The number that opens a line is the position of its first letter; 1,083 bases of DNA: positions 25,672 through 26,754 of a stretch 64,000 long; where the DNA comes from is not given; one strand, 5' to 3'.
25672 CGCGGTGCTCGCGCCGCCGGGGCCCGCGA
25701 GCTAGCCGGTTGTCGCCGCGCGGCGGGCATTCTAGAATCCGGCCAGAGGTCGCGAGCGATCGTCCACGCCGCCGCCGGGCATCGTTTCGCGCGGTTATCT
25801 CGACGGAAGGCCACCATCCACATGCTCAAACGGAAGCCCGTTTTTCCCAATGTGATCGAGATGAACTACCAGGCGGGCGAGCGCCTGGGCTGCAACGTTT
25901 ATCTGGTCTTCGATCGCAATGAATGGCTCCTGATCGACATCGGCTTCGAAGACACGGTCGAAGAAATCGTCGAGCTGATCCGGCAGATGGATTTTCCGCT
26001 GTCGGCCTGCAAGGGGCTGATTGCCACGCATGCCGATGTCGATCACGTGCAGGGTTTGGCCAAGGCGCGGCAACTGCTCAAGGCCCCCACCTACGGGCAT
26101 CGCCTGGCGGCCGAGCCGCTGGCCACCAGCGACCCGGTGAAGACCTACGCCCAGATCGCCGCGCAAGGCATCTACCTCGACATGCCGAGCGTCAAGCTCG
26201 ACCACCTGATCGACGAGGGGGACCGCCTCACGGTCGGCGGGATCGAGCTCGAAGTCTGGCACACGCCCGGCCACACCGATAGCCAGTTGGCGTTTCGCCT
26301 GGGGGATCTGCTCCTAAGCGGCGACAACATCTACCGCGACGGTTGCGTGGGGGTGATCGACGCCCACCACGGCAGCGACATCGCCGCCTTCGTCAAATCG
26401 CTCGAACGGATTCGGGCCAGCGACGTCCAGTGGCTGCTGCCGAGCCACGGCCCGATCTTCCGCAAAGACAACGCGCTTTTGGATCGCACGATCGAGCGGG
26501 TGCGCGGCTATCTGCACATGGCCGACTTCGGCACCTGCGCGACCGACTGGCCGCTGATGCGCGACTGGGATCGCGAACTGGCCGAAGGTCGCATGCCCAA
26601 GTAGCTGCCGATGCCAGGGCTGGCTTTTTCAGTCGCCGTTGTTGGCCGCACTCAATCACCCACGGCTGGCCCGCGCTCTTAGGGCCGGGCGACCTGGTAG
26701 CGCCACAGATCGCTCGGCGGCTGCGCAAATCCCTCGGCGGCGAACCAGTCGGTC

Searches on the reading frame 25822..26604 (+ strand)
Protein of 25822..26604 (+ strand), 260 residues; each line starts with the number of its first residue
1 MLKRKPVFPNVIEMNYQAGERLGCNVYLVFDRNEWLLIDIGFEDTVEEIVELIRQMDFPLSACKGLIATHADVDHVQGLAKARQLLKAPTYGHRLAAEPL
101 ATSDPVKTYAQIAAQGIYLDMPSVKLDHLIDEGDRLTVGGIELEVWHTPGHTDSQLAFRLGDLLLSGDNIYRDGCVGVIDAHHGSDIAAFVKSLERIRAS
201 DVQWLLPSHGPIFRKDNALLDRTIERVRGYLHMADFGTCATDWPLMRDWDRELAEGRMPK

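Call 4: search_protein_families(library=pfam, proteins=[window:25822-26604:+])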
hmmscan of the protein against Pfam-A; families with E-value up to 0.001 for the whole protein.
window:25822-26604:+ (260 aa): 3 families
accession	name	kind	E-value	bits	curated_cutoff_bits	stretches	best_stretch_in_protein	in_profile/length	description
PF00753.33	Lactamase_B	-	8.6e-24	85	22.7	1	21-209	3-196/196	Metallo-beta-lactamase superfamily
PF19583.5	ODP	-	5.2e-07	30.2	27.2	1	23-124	2-104/194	ODP family beta lactamase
PF12706.13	Lactamase_B_2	-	2.9e-05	24.2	27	1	35-156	2-116/200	Beta-lactamase superfamily domain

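Call 7: find_related_loci(query=window:25822-26601:+, collection=genome_contigs, flank=10000)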
Query window:25822-26601:+ (260 aa) in genome_contigs; peptide patterns used: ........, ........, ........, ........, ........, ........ (x = any residue, [..] = any of these).
600 stretches matched a pattern (row limit reached: there are more); 581 encode a relative of the query (tblastn E <= 1e-3); the best 80 are kept; 80 distinct loci.
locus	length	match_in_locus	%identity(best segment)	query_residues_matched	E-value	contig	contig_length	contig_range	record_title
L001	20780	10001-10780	95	1-260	1e-172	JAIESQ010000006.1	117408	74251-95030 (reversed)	MAG: Pirellulales bacterium isolate co.spades.METABAT.2.5kb_062 c_000000444722, whole genome shotgun sequence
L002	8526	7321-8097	79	1-259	1e-143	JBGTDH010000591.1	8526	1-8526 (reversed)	MAG: Pirellulales bacterium isolate JTS-RE139 k141_2878188, whole genome shotgun sequence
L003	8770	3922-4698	79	1-259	1e-143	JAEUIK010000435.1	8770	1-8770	MAG: Planctomycetaceae bacterium isolate new MAG-41 k141_4362282, whole genome shotgun sequence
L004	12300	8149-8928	78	1-260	9e-143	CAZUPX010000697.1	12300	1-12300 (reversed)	MAG TPA_asm: uncultured Planctomycetaceae bacterium isolate binchicken_co165_115 genome assembly, contig: k141_2062041,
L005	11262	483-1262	78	1-260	1e-142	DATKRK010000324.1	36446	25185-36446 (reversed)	MAG TPA_asm: Pirellulales bacterium isolate SMAG_U14026 k141_1435226, whole genome shotgun sequence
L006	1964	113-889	77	1-259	8e-153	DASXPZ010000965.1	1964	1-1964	MAG TPA_asm: Pirellulales bacterium isolate SMAG_U5421 k141_5576403, whole genome shotgun sequence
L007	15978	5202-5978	75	1-259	1e-140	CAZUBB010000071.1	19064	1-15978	MAG TPA_asm: uncultured Pirellulales bacterium isolate binchicken_co179_34 genome assembly, contig: NODE_5998_length_190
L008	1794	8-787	78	1-260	2e-151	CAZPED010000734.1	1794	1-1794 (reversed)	MAG TPA_asm: uncultured Planctomycetaceae bacterium isolate binchicken_co74_159 genome assembly, contig: NODE_176911_len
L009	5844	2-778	76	2-260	2e-140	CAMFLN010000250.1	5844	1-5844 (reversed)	MAG: uncultured Planctomycetaceae bacterium isolate SRR12456171_bin.23_metaWRAP_v1.3_MAG genome assembly, contig: ERZ122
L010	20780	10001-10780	76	1-260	1e-139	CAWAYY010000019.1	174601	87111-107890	MAG: Pirellulales bacterium isolate MFD05684.bin.2.6 genome assembly, contig: contig_44567, whole genome shotgun sequenc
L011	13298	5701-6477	76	1-259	1e-139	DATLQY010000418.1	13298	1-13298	MAG TPA_asm: Pirellulales bacterium isolate SMAG_U13890 k141_910218, whole genome shotgun sequence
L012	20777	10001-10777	76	1-259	1e-139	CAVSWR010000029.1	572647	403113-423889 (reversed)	MAG: uncultured Planctomycetia bacterium isolate MFD05684.bin.2.95 genome assembly, contig: contig_9110, whole genome sh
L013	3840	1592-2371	76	1-260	1e-143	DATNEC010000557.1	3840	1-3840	MAG TPA_asm: Pirellulales bacterium isolate SMAG_U11258 k141_2504481, whole genome shotgun sequence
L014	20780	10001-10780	75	1-260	3e-139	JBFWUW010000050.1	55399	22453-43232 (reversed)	MAG: Pirellulales bacterium isolate CA_2019_TPBF_8 NODE_4025_length_55399_cov_6.077942_TPBF, whole genome shotgun sequen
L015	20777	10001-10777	76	1-259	5e-139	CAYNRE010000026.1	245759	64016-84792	MAG TPA_asm: uncultured Pirellulales bacterium isolate binchicken_co200_123 genome assembly, contig: k141_319816, whole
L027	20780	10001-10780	75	1-260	6e-137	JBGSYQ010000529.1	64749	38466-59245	MAG: Pirellulales bacterium isolate JTS-RE94 k141_11904850, whole genome shotgun sequence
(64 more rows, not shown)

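Call 12: find_encoding_contigs(protein=window:25822-26604:+, flank=10000, max_places=10)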
Protein window:25822-26604:+ (260 aa): 2 contigs read that carry it; 2 places shown.
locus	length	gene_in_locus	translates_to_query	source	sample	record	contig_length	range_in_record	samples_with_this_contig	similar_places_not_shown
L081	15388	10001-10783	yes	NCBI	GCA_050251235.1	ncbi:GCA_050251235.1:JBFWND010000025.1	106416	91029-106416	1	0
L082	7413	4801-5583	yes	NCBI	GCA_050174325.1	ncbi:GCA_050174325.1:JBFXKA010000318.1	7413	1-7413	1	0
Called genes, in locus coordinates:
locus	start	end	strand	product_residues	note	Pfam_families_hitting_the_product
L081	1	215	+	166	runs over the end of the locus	-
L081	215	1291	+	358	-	PF01883:FeS_assembly_P, PF09140:MipZ (weak), PF10609:ParA, PF13614:AAA_31 (weak), PF01656:CbiA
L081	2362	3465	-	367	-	PF00144:Beta-lactamase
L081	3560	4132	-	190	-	PF00565:SNase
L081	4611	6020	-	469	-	PF13175:AAA_15 (weak), PF13304:AAA_21, PF13175:AAA_15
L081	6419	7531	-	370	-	PF04055:Radical_SAM, PF06968:BATS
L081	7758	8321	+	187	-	PF04468:PSP1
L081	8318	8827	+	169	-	PF03652:RuvX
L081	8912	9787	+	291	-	PF01370:Epimerase, PF02254:TrkA_N (weak), PF13460:NAD_binding_10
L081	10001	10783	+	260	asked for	PF00753:Lactamase_B, PF19583:ODP (weak)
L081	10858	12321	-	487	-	PF00034:Cytochrom_C (faint), PF06537:DHOR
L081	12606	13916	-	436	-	PF06965:Na_H_antiport_1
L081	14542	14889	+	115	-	-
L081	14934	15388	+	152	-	?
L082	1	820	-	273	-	PF13175:AAA_15 (weak)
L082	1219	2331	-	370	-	PF04055:Radical_SAM, PF06968:BATS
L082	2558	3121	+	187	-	PF04468:PSP1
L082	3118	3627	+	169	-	PF03652:RuvX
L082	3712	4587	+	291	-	PF01370:Epimerase, PF02254:TrkA_N (weak), PF13460:NAD_binding_10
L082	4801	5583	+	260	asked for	PF00753:Lactamase_B, PF19583:ODP (weak)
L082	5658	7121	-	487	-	PF00034:Cytochrom_C (faint), PF06537:DHOR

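Call 27: find_related_loci(query=window:25822-26601:+, collection=metagenome_contigs, flank=10000)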
Query window:25822-26601:+ (260 aa) in metagenome_contigs; peptide patterns used: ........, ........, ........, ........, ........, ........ (x = any residue, [..] = any of these).
600 stretches matched a pattern (row limit reached: there are more); 567 encode a relative of the query (tblastn E <= 1e-3); the best 80 are kept; 80 distinct loci.
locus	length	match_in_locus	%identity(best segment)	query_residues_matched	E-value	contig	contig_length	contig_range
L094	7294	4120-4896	78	1-259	4e-143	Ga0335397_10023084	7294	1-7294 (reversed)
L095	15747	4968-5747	78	1-260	8e-143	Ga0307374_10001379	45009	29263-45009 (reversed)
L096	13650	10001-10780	78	1-260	1e-142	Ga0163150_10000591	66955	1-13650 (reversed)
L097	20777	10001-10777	78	1-259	2e-141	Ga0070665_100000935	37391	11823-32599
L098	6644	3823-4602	76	1-260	5e-141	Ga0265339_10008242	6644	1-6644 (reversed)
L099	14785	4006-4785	76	1-260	7e-141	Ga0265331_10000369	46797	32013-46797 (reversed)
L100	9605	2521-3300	76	1-260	2e-140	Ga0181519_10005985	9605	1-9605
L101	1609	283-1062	76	1-260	4e-152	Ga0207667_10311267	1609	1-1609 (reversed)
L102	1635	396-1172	77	1-259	1e-151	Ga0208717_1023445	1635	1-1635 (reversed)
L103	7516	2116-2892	76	1-259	7e-140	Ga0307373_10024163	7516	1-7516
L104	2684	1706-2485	76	1-260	2e-147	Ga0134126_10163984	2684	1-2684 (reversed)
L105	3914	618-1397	76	1-260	4e-143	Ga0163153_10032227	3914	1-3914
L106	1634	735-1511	76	1-259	4e-151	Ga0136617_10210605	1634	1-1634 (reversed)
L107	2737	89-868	76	1-260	2e-145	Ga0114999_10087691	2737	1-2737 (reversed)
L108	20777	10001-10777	75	1-259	3e-138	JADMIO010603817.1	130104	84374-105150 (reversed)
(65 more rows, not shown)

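Call 31: list_cluster_members(proteins=[window:25822-26601:+])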
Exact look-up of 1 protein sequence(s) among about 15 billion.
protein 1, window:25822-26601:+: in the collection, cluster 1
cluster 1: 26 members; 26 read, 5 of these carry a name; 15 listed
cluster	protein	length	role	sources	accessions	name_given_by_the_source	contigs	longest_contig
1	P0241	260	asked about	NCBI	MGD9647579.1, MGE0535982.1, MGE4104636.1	MAG: MBL fold metallo-hydrolase [Pirellulales bacterium]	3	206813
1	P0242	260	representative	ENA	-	-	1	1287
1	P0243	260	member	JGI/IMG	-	glyoxylase-like metal-dependent hydrolase (beta-lactamase superfamily II)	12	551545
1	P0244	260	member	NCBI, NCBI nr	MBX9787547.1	MAG: MBL fold metallo-hydrolase [Pirellulales bacterium] | MBL fold metallo-hydrolase [Pirellulales bacterium]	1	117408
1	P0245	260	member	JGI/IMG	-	glyoxylase-like metal-dependent hydrolase (beta-lactamase superfamily II)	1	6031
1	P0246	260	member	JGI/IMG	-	glyoxylase-like metal-dependent hydrolase (beta-lactamase superfamily II)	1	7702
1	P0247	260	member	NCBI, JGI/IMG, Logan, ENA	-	-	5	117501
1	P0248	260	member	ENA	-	-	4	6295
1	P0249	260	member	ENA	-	-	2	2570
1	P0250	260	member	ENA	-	-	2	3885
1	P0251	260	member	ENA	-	-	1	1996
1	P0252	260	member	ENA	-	-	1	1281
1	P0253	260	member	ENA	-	-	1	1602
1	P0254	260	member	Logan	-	-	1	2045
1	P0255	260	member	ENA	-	-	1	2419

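Call 34: find_encoding_contigs(protein=P0245, flank=10000, max_places=4)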
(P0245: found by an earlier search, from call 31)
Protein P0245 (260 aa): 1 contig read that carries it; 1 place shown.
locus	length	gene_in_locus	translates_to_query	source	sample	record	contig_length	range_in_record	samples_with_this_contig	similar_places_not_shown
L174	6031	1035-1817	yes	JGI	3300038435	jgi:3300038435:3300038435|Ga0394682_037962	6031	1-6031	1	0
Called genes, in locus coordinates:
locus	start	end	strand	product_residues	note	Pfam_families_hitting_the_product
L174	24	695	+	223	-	PF01370:Epimerase (weak)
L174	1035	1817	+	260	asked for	PF00753:Lactamase_B, PF19583:ODP (faint)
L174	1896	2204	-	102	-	PF06537:DHOR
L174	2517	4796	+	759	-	PF12679:ABC2_membrane_2 (weak)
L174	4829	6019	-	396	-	PF00733:Asn_synthase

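Call 35: find_encoding_contigs(protein=P0243, flank=10000, max_places=4)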
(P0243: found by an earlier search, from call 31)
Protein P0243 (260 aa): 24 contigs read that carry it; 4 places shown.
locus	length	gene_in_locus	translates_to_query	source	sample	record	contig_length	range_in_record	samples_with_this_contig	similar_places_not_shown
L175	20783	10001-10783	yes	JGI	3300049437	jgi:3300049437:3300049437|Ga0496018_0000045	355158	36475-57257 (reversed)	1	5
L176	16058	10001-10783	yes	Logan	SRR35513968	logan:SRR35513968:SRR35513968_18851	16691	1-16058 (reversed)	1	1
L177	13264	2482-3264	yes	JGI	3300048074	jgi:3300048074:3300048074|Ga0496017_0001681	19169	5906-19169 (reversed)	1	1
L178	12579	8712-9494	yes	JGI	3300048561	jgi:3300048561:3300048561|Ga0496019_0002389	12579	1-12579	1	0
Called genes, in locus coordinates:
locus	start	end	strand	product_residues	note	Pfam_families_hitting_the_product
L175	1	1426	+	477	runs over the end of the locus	PF00158:Sigma54_activat (weak), PF14532:Sigma54_activ_2, PF25601:AAA_lid_14, PF02954:HTH_8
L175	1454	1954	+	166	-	-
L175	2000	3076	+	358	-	PF01883:FeS_assembly_P, PF10609:ParA, PF13614:AAA_31 (weak), PF01656:CbiA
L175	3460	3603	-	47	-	-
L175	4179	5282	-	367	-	PF00144:Beta-lactamase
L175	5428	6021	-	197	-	PF00565:SNase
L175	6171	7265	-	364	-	PF04055:Radical_SAM, PF06968:BATS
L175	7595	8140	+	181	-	PF04468:PSP1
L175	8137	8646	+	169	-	PF03652:RuvX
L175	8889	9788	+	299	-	PF01370:Epimerase, PF02254:TrkA_N (weak), PF13460:NAD_binding_10 (weak)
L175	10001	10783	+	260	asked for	PF00753:Lactamase_B, PF19583:ODP (weak)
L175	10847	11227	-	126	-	PF02661:Fic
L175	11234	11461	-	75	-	-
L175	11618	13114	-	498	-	PF00034:Cytochrom_C (faint), PF06537:DHOR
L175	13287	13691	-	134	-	PF01844:HNH, PF14279:HNH_5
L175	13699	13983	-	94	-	-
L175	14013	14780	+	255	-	PF02585:PIG-L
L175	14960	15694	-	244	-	-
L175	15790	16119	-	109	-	-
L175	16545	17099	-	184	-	-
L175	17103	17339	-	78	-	-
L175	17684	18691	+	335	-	PF02666:PS_Dcarbxylase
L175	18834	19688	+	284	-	PF01066:CDP-OH_P_transf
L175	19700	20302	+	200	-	PF00677:Lum_binding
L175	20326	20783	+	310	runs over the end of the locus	PF00398:RrnaAD, PF13847:Methyltransf_31 (faint), PF08241:Methyltransf_11 (weak), PF08242:Methyltransf_12 (weak), PF13649:Methyltransf_25 (weak)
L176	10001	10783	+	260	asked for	PF00753:Lactamase_B, PF19583:ODP (weak)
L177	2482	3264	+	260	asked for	PF00753:Lactamase_B, PF19583:ODP (weak)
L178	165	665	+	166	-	-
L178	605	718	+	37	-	-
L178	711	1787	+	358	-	PF01883:FeS_assembly_P, PF10609:ParA, PF13614:AAA_31 (weak), PF01656:CbiA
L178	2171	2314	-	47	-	-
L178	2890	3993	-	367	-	PF00144:Beta-lactamase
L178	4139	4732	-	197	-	PF00565:SNase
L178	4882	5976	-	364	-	PF04055:Radical_SAM, PF06968:BATS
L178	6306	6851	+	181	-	PF04468:PSP1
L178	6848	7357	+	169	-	PF03652:RuvX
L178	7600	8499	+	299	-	PF01370:Epimerase, PF02254:TrkA_N (weak), PF13460:NAD_binding_10 (weak)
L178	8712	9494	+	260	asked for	PF00753:Lactamase_B, PF19583:ODP (weak)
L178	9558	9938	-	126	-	PF02661:Fic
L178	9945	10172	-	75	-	-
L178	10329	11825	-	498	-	PF00034:Cytochrom_C (faint), PF06537:DHOR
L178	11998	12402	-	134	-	PF01844:HNH, PF14279:HNH_5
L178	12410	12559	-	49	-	-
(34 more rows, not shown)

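Call 36: find_encoding_contigs(protein=P0247, flank=10000, max_places=4)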
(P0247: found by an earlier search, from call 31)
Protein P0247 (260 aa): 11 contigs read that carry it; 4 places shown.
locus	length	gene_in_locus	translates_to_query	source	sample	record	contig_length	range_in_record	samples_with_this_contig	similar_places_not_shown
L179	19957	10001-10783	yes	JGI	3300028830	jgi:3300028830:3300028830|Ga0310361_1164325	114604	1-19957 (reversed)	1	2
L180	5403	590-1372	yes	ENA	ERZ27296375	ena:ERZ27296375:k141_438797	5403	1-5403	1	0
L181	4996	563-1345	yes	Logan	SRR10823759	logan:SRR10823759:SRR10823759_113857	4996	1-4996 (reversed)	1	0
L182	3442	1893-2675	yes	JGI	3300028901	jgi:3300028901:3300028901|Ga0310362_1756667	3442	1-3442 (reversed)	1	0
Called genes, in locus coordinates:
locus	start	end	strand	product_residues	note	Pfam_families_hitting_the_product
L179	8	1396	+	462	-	PF08448:PAS_4 (weak), PF00158:Sigma54_activat (weak), PF14532:Sigma54_activ_2, PF25601:AAA_lid_14, PF02954:HTH_8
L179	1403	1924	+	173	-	-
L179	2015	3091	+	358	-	PF01883:FeS_assembly_P, PF10609:ParA, PF13614:AAA_31 (weak), PF01656:CbiA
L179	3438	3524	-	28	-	-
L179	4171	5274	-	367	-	PF00144:Beta-lactamase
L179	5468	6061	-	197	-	PF00565:SNase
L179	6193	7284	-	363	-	PF04055:Radical_SAM, PF06968:BATS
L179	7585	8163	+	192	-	PF04468:PSP1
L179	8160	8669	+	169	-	PF03652:RuvX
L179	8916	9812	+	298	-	PF01370:Epimerase, PF02254:TrkA_N (weak), PF13460:NAD_binding_10 (weak)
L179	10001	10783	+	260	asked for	PF00753:Lactamase_B, PF19583:ODP (weak)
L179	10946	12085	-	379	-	PF01168:Ala_racemase_N, PF14031:D-ser_dehydrat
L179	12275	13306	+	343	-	PF08450:SGL, PF01436:NHL (faint)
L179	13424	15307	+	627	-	PF13522:GATase_6, PF13537:GATase_7, PF00733:Asn_synthase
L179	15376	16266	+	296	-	PF13531:SBP_bac_11, PF01547:SBP_bac_1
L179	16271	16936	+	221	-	PF00528:BPD_transp_1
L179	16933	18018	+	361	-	PF00005:ABC_tran, PF13304:AAA_21 (faint), PF08402:TOBE_2 (weak), PF03459:TOBE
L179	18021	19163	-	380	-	PF13243:SQHop_cyclase_C (faint)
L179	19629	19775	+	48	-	-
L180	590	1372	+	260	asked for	PF00753:Lactamase_B, PF19583:ODP (weak)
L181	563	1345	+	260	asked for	PF00753:Lactamase_B, PF19583:ODP (weak)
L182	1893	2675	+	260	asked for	PF00753:Lactamase_B, PF19583:ODP (weak)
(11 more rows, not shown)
